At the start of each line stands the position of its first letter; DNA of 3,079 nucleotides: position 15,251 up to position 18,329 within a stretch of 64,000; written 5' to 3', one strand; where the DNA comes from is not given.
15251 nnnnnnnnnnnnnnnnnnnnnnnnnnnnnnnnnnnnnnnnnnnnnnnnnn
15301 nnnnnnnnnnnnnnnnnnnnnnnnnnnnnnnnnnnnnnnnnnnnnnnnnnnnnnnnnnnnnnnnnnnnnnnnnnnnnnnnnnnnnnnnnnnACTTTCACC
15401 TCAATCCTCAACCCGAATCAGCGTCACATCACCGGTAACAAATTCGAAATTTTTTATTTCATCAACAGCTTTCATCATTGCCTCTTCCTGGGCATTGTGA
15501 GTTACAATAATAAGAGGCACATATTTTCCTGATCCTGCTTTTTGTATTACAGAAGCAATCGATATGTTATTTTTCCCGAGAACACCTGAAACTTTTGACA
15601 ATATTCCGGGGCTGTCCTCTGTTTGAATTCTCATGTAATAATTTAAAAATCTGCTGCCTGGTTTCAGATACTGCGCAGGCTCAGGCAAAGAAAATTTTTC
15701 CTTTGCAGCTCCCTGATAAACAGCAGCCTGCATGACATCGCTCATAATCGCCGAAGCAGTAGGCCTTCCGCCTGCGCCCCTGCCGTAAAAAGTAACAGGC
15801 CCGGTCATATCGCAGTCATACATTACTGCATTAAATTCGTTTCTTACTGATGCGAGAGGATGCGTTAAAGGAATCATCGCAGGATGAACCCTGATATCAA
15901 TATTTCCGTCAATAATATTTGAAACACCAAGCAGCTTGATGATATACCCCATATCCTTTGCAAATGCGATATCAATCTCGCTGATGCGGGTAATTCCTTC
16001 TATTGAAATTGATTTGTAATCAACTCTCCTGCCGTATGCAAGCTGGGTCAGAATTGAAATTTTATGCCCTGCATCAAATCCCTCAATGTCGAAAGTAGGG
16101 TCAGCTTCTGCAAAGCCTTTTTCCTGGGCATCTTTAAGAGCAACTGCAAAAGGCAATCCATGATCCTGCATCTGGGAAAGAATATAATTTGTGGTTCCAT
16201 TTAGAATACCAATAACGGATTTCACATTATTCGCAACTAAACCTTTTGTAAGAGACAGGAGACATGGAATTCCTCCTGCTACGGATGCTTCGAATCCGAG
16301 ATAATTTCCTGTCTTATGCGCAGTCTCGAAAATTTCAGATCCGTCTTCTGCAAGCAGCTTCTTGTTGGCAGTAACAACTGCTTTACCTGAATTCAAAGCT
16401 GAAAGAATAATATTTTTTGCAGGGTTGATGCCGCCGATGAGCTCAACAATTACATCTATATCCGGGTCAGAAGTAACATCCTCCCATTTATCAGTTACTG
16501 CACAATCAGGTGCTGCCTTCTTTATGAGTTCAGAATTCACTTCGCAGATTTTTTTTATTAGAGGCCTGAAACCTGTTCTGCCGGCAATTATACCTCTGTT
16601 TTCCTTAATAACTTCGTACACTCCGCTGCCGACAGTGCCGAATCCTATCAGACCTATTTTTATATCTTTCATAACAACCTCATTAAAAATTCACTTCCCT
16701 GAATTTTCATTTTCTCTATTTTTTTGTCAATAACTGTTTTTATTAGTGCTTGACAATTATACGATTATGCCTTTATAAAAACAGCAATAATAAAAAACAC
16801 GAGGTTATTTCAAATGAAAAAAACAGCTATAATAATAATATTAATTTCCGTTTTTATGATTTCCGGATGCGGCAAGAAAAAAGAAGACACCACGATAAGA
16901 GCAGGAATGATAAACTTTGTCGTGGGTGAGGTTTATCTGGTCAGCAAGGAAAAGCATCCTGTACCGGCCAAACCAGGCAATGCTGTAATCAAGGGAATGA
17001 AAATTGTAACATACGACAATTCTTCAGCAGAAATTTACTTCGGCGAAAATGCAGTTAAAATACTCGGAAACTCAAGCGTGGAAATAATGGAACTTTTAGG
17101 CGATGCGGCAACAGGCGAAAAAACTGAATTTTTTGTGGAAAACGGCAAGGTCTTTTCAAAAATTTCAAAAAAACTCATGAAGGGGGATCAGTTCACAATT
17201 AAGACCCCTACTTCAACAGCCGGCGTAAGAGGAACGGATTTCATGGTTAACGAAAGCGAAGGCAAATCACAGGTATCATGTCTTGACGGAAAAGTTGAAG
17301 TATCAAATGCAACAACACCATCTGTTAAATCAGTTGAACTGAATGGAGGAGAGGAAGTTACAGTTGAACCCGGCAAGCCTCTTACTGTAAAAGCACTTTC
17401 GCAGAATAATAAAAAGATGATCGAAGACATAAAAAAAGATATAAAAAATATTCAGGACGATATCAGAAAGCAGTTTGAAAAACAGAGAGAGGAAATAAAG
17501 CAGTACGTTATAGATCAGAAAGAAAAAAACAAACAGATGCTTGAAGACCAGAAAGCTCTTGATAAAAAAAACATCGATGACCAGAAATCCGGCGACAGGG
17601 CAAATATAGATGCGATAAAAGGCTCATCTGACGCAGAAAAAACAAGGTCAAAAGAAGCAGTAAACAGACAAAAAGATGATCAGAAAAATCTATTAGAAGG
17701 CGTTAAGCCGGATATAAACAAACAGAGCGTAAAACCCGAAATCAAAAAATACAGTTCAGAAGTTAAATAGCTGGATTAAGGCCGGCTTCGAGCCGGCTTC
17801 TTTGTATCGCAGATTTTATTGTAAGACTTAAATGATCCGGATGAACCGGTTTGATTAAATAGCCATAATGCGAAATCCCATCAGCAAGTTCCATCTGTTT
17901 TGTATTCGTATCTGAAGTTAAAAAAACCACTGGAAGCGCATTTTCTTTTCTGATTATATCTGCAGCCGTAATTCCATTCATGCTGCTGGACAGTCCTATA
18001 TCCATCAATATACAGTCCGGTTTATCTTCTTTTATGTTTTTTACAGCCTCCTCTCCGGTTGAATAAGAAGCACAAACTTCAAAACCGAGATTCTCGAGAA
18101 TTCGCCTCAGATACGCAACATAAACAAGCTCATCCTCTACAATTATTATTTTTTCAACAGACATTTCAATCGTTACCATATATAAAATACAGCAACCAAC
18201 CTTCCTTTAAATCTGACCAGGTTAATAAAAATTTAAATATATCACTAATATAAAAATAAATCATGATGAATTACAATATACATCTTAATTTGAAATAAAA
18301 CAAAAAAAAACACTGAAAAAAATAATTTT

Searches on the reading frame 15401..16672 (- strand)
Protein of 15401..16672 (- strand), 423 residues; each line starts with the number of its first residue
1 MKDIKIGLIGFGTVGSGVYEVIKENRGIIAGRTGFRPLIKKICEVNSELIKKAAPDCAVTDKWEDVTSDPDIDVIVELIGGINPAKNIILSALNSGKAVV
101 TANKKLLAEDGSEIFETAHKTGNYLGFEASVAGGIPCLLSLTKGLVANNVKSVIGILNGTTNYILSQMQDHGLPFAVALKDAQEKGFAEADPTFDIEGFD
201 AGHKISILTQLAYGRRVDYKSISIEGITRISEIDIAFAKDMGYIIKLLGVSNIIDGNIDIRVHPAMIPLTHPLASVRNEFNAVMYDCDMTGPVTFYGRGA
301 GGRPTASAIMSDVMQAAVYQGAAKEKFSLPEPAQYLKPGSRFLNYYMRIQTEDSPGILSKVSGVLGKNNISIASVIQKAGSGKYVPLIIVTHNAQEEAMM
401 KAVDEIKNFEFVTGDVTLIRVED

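Call 55: search_protein_families(library=pfam, proteins=[window:15401-16672:-])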
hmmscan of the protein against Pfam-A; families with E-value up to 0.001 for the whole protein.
window:15401-16672:- (423 aa): 4 families
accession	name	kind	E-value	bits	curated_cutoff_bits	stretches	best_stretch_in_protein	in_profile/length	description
PF00742.24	Homoserine_dh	-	2.4e-61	207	22.9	1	136-314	1-173/173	Homoserine dehydrogenase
PF03447.22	NAD_binding_3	-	1.7e-18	67.8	24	1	10-127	1-115/116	Homoserine dehydrogenase, NAD binding domain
PF01842.31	ACT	-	6.5e-09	35.8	27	1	347-406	3-64/66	ACT domain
PF22629.2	ACT_AHAS_ss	-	0.00077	20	27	0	349-408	3-61/67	AHAS small subunit-like ACT domain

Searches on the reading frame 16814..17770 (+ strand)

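Call 55: search_protein_families(library=pfam, proteins=[window:16814-17770:+])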
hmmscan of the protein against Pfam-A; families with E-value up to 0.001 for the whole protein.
window:16814-17770:+ (318 aa): 2 families
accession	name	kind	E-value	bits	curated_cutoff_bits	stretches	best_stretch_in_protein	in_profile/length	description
PF04773.18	FecR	-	1.5e-14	54.7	24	1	63-162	2-97/97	FecR protein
PF06202.20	GDE_C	-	3.8e-05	23.2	21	1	104-241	100-227/367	Amylo-alpha-1,6-glucosidase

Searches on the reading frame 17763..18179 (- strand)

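Call 55: search_protein_families(library=pfam, proteins=[window:17763-18179:-])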
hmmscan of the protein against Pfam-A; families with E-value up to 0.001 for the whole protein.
window:17763-18179:- (138 aa): 1 family
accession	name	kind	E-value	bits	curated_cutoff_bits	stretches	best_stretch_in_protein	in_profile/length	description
PF00072.30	Response_reg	-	1.3e-21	77.3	30.2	1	11-121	1-110/111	Response regulator receiver domain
